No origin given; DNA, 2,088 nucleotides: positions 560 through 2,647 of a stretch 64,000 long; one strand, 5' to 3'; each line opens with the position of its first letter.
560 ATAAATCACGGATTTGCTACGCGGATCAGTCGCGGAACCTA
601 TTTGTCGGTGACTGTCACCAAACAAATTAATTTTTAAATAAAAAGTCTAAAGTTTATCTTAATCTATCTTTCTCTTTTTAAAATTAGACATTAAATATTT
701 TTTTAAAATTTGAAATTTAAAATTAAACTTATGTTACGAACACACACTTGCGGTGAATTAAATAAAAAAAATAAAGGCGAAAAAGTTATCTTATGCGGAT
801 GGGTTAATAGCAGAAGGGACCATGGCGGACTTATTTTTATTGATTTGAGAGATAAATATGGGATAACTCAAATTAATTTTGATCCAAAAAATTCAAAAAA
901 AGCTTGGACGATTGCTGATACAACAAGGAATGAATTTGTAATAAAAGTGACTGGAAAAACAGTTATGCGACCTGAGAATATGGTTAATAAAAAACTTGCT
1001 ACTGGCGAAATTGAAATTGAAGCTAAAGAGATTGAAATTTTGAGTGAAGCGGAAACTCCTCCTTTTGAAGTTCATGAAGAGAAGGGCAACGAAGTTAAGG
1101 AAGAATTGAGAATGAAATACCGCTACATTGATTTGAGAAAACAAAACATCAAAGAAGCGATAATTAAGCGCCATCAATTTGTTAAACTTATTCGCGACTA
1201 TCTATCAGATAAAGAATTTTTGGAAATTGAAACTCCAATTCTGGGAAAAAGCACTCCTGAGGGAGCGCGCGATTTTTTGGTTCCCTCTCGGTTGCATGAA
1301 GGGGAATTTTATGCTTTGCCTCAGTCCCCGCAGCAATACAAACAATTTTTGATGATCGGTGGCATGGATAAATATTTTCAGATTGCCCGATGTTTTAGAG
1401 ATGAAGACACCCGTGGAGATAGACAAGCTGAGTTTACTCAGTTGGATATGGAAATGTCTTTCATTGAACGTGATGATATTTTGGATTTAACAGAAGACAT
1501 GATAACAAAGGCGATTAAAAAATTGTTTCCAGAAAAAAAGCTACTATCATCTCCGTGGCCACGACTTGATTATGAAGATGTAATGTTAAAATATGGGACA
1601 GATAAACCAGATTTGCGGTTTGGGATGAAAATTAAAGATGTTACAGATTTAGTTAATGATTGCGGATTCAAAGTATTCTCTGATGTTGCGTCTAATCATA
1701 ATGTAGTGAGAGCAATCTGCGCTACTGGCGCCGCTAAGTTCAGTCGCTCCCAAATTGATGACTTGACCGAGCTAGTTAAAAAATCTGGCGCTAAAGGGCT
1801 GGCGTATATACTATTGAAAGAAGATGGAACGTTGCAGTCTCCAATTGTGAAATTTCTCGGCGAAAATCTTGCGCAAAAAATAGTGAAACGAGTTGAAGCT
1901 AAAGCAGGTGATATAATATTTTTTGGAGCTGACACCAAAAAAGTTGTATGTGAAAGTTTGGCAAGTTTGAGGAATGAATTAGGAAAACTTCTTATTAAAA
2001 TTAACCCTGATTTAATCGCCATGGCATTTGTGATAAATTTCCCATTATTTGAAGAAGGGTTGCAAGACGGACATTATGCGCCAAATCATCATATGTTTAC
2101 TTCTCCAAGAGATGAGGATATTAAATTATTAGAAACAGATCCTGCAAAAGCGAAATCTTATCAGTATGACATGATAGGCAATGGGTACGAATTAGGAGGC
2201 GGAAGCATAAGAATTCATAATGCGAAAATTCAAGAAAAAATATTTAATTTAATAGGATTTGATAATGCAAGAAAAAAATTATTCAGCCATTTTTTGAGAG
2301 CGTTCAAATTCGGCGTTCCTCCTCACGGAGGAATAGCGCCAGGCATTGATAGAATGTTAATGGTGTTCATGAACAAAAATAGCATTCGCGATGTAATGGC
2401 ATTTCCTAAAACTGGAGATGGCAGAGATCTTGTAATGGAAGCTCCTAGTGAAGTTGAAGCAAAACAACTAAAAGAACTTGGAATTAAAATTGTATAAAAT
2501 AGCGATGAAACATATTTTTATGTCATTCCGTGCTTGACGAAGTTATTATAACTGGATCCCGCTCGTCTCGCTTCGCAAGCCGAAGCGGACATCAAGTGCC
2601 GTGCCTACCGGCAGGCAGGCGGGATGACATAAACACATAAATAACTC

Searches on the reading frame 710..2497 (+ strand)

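Call 58: search_protein_families(library=pfam, proteins=[window:710-2497:+], max_evalue=0.00001)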
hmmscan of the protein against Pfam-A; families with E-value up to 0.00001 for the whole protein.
window:710-2497:+ (595 aa): 3 families
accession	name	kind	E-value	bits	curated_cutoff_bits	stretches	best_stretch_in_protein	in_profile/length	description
PF00152.25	tRNA-synt_2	-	5.9e-114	380.7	25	1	130-568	1-307/308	tRNA synthetases class II (D, K and N)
PF02938.19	GAD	-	7.3e-26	90.7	23.4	1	323-417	1-95/95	GAD domain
PF01336.31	tRNA_anti-codon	-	1e-15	57.8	27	1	26-111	1-75/75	OB-fold nucleic acid binding domain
